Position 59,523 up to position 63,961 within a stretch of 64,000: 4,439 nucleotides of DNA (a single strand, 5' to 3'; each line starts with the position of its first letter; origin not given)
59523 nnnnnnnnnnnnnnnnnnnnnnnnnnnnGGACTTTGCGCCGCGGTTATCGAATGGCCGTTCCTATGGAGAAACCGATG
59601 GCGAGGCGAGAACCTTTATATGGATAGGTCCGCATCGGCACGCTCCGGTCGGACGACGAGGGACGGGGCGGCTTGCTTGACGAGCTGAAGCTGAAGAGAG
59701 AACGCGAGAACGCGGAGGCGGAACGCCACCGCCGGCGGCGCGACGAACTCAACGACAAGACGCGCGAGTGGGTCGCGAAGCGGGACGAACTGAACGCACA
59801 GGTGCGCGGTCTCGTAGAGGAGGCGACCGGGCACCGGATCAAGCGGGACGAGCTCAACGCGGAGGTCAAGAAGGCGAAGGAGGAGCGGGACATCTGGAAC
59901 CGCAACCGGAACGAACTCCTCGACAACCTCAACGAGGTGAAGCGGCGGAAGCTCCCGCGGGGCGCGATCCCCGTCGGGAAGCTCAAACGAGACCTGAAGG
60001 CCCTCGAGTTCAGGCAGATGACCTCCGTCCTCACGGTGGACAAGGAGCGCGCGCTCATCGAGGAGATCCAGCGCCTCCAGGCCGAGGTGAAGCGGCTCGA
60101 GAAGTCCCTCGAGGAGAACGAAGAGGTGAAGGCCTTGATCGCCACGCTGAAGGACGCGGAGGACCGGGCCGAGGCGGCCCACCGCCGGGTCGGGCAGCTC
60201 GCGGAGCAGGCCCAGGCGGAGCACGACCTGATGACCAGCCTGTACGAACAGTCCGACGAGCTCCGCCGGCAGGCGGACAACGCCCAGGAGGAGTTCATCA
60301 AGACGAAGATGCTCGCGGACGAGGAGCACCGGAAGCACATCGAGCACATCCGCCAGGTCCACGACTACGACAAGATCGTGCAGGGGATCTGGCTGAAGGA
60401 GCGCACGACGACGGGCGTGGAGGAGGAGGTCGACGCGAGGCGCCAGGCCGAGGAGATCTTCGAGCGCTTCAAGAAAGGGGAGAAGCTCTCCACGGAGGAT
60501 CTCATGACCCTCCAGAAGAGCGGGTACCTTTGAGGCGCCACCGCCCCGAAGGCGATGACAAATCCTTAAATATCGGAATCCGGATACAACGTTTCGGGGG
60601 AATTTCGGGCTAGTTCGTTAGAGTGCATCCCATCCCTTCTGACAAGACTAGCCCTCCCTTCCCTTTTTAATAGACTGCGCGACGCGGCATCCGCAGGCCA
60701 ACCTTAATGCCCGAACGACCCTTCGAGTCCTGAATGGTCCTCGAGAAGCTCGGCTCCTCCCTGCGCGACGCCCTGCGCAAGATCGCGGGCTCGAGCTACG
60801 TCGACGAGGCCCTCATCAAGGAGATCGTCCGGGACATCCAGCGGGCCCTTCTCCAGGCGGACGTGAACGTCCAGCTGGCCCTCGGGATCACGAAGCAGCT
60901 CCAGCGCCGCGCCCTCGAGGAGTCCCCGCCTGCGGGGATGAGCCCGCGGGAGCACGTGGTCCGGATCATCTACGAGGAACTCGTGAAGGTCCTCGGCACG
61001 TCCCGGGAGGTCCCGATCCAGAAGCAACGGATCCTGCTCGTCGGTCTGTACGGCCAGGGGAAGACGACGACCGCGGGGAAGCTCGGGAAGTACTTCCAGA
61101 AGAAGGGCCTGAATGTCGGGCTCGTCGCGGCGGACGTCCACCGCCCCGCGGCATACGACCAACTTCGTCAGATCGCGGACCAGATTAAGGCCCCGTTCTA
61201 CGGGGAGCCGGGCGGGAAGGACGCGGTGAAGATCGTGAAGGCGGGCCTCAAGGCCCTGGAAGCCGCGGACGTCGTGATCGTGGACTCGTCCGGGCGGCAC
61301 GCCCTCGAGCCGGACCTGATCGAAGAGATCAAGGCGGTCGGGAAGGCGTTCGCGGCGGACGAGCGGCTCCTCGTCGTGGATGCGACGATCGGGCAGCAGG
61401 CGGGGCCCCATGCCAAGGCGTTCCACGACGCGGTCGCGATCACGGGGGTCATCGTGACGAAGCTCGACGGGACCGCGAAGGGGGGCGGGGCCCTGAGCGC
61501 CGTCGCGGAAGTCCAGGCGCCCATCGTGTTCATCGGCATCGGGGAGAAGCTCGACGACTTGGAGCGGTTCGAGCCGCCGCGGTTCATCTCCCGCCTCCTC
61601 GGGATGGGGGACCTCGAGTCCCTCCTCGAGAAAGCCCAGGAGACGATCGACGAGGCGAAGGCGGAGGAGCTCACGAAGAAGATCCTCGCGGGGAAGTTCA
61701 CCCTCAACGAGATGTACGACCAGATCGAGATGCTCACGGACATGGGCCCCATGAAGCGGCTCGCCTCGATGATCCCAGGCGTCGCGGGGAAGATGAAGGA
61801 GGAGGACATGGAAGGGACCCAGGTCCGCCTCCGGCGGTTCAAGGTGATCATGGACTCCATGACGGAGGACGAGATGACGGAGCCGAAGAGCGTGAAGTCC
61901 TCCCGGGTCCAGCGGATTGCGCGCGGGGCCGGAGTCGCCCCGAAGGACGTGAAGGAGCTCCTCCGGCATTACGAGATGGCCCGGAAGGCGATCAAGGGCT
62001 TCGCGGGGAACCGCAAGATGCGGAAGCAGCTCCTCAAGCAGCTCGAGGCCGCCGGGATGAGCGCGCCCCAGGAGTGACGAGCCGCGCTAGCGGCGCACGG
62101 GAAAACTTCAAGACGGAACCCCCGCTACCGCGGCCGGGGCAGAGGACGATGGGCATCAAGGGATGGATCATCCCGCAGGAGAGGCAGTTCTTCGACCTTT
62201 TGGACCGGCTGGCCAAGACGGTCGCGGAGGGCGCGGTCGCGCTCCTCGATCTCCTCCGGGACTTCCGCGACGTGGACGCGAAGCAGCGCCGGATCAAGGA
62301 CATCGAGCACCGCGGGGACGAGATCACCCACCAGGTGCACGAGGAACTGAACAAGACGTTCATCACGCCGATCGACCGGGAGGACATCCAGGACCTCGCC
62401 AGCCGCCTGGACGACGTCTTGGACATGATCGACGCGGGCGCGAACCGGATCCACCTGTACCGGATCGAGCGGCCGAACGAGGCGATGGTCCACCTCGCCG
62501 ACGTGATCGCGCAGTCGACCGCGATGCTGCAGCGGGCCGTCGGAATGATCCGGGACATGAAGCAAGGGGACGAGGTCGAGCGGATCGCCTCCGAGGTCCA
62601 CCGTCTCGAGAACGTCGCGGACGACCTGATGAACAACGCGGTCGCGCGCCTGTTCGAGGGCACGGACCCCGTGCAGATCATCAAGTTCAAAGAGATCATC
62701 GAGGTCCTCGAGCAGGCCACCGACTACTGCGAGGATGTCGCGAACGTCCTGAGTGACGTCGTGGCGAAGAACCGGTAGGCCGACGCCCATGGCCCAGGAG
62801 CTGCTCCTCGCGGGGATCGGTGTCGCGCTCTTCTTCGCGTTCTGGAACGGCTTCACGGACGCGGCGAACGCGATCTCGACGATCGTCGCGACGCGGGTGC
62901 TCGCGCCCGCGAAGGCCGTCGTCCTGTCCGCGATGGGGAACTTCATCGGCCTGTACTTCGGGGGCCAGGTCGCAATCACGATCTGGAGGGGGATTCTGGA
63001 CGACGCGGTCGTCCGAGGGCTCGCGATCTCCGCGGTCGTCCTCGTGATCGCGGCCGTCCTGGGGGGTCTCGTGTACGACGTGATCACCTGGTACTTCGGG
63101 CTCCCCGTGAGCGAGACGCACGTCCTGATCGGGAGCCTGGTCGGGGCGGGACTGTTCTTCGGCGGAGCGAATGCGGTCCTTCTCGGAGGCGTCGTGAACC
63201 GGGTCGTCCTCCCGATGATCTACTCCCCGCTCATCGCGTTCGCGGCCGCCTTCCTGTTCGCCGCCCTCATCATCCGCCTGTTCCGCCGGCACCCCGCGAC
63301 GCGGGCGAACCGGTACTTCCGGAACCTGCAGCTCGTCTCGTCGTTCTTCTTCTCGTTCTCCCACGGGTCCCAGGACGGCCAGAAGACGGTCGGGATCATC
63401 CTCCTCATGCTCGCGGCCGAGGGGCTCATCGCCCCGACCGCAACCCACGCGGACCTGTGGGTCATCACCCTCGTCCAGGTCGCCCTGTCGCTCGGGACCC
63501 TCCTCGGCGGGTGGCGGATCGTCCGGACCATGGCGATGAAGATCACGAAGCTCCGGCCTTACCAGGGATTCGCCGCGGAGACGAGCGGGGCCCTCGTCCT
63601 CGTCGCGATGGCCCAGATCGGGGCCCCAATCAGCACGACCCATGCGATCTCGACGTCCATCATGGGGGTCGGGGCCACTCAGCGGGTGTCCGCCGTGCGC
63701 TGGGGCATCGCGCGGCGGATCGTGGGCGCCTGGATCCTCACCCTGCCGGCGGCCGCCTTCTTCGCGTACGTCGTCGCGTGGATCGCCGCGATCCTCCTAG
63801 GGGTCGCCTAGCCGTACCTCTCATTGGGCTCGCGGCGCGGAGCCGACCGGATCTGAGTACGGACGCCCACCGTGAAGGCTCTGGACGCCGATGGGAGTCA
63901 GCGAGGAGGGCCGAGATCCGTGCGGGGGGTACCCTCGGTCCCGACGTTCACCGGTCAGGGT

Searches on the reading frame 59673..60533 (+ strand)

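Call 29: search_protein_families(library=pfam, proteins=[window:59673-60533:+], max_evalue=0.001)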
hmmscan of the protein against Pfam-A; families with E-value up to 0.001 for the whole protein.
window:59673-60533:+ (286 aa): 1 family
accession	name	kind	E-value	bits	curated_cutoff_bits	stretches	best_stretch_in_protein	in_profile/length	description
PF23435.1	DUF7121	-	7.2e-43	147.6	29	1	17-286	42-307/307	Family of unknown function (DUF7121)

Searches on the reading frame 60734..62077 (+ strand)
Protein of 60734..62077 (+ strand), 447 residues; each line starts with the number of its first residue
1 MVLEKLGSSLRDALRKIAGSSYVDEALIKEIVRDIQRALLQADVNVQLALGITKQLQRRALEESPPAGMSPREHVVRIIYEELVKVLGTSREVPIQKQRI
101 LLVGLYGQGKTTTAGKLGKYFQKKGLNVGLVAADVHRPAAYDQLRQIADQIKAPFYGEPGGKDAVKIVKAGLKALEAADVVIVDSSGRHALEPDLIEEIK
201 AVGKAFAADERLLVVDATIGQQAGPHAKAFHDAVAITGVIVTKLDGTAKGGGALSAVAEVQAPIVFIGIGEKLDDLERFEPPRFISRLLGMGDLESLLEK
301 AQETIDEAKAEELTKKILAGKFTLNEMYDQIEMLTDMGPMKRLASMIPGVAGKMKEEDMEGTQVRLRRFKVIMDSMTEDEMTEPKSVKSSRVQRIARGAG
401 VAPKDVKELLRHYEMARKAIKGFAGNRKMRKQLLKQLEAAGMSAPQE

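Call 29: search_protein_families(library=pfam, proteins=[window:60734-62077:+], max_evalue=0.001)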
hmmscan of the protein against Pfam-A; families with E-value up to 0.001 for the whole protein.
window:60734-62077:+ (447 aa): 5 families
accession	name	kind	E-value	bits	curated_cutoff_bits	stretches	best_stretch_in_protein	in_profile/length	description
PF00448.28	SRP54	-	3.2e-67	226.4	22.7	1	99-290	3-196/196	SRP54-type protein, GTPase domain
PF02978.25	SRP_SPB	-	3.3e-27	95.1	27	1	321-419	1-90/91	Signal peptide binding domain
PF02881.24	SRP54_N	-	2.9e-18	66.3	22.4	1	6-83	1-75/75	SRP54-type protein, helical bundle domain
PF01656.29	CbiA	-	4.9e-06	27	25.4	1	107-268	9-107/125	CobQ/CobB/MinD/ParA nucleotide binding domain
PF13401.12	AAA_22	-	0.00029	21.6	27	0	97-202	5-107/130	AAA domain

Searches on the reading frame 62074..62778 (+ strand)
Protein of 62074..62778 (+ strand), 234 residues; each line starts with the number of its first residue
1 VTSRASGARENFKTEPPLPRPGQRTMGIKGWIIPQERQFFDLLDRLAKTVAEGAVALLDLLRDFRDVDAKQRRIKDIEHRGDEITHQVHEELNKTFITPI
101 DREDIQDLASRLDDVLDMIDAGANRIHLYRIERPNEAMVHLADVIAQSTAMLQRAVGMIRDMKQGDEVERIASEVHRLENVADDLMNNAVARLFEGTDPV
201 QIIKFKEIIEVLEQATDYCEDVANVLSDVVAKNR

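Call 29: search_protein_families(library=pfam, proteins=[window:62074-62778:+], max_evalue=0.001)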
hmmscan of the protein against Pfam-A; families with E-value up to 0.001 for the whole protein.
window:62074-62778:+ (234 aa): 1 family
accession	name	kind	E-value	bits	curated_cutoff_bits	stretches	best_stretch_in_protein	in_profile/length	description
PF01865.21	PhoU_div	-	1.1e-29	103.8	24.4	1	34-229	8-211/214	Protein of unknown function DUF47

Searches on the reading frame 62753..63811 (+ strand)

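Call 29: search_protein_families(library=pfam, proteins=[window:62753-63811:+], max_evalue=0.001)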
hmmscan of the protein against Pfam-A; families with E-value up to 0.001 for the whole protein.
window:62753-63811:+ (352 aa): 1 family
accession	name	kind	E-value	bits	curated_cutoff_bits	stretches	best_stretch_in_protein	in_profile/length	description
PF01384.25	PHO4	-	1.6e-82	277.7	33.7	1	32-338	1-350/350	Phosphate transporter family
